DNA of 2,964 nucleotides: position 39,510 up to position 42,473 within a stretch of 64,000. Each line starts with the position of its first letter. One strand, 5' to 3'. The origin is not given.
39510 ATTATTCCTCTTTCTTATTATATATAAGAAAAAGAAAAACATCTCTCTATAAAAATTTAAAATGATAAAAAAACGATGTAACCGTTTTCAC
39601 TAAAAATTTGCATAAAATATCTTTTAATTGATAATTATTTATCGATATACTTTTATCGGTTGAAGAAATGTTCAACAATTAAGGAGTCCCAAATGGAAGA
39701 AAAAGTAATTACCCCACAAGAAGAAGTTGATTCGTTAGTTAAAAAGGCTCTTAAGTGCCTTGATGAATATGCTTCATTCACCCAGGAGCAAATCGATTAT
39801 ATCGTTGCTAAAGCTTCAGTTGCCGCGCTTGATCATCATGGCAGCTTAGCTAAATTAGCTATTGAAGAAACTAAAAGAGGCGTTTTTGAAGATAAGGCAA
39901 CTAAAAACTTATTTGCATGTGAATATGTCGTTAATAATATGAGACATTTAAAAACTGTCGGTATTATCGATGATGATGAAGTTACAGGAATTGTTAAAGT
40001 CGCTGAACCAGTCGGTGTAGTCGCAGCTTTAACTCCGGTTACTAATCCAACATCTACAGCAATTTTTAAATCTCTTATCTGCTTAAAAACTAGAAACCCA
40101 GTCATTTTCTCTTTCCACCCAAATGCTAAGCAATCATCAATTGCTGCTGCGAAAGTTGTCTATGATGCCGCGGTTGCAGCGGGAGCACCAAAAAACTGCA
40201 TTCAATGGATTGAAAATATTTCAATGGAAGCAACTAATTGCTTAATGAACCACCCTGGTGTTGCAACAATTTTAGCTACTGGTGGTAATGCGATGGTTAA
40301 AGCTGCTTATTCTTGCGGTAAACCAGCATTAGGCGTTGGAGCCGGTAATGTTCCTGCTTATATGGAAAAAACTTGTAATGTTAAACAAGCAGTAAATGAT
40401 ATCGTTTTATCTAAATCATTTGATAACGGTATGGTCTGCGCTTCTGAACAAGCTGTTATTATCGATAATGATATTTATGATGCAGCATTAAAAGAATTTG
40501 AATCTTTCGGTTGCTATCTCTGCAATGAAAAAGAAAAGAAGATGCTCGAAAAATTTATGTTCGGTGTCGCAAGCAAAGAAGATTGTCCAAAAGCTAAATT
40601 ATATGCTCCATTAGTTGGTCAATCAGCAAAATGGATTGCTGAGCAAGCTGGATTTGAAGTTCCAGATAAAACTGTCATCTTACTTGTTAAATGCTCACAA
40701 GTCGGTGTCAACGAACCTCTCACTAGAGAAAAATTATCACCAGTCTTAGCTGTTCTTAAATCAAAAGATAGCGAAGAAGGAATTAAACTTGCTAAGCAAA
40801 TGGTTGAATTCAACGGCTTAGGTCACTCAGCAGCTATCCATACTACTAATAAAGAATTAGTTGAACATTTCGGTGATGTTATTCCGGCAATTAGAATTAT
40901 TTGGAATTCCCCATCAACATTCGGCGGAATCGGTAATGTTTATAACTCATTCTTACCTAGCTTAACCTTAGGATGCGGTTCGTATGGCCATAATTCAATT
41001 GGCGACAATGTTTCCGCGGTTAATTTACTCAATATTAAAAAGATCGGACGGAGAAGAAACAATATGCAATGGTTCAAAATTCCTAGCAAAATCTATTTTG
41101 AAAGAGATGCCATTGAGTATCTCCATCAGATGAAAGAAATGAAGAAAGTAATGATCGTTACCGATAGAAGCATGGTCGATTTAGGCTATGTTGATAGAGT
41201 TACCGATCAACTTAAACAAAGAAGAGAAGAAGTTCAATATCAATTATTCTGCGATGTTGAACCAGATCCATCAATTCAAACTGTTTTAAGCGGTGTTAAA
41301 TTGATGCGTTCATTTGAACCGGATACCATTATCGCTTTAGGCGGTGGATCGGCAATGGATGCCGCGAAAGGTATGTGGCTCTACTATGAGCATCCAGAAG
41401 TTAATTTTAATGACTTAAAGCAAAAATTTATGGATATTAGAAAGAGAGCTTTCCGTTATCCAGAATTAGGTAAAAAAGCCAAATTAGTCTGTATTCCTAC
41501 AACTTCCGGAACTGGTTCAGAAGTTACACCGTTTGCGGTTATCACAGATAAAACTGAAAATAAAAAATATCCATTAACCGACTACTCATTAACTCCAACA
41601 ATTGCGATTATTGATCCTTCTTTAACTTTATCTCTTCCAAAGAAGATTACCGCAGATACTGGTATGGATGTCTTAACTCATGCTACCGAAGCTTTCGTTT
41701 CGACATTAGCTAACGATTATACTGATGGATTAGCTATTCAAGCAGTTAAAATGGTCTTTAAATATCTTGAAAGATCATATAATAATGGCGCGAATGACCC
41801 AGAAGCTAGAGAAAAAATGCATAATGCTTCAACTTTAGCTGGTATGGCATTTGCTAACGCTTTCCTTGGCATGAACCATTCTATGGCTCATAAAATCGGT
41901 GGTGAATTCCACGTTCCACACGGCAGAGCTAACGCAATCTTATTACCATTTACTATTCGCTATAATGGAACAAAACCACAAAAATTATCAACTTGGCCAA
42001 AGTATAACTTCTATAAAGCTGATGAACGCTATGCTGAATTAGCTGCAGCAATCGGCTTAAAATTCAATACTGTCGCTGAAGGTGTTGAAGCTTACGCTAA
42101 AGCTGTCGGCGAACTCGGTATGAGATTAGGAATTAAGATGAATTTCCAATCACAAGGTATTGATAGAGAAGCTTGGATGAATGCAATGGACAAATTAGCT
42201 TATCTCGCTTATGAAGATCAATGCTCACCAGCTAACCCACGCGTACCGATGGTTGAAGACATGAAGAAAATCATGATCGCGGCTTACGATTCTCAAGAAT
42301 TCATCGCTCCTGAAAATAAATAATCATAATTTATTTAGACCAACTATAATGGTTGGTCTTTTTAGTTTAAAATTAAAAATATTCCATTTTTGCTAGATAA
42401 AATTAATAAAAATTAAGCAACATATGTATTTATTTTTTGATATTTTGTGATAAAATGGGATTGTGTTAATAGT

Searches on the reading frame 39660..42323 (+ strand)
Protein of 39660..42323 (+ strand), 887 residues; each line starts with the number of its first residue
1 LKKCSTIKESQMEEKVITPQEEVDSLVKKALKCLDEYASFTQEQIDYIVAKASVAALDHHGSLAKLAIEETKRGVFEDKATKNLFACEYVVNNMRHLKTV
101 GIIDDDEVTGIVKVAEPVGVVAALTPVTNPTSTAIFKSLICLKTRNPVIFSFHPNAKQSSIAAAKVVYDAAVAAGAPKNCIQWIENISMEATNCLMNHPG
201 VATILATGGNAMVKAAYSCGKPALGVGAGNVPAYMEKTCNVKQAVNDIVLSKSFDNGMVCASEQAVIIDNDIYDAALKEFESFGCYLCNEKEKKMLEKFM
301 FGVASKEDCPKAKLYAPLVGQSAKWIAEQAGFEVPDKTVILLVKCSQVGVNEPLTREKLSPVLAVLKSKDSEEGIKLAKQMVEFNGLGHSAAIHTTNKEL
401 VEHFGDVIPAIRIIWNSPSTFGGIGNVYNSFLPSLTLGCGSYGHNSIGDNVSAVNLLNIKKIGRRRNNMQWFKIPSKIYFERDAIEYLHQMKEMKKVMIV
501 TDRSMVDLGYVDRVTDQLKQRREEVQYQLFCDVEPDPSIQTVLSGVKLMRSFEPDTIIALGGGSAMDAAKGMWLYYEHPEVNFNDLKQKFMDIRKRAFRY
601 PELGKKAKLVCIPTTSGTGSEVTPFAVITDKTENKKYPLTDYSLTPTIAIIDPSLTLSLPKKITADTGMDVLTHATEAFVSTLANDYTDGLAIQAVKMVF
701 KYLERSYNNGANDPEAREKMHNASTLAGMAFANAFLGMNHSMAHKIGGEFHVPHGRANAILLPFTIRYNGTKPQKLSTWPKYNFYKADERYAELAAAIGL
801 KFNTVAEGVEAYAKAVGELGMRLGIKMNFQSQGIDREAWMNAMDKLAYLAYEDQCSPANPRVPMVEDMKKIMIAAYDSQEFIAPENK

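Call 69: search_protein_families(library=pfam, proteins=[window:39660-42323:+], max_evalue=0.00001)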
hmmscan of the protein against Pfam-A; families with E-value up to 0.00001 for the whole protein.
window:39660-42323:+ (887 aa): 4 families
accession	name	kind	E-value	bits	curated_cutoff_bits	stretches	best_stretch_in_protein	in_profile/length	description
PF25137.1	ADH_Fe_C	-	2.2e-64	217.2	27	1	664-876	1-194/194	Fe-containing alcohol dehydrogenase family, C-terminal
PF00465.25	Fe-ADH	-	1.5e-48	165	31.3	1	475-653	1-168/168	Iron-containing alcohol dehydrogenase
PF00171.27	Aldedh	-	1e-25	90.7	23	1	19-280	27-289/461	Aldehyde dehydrogenase family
PF13685.12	Fe-ADH_2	-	1.6e-08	35.1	28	1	485-570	11-91/149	Iron-containing alcohol dehydrogenase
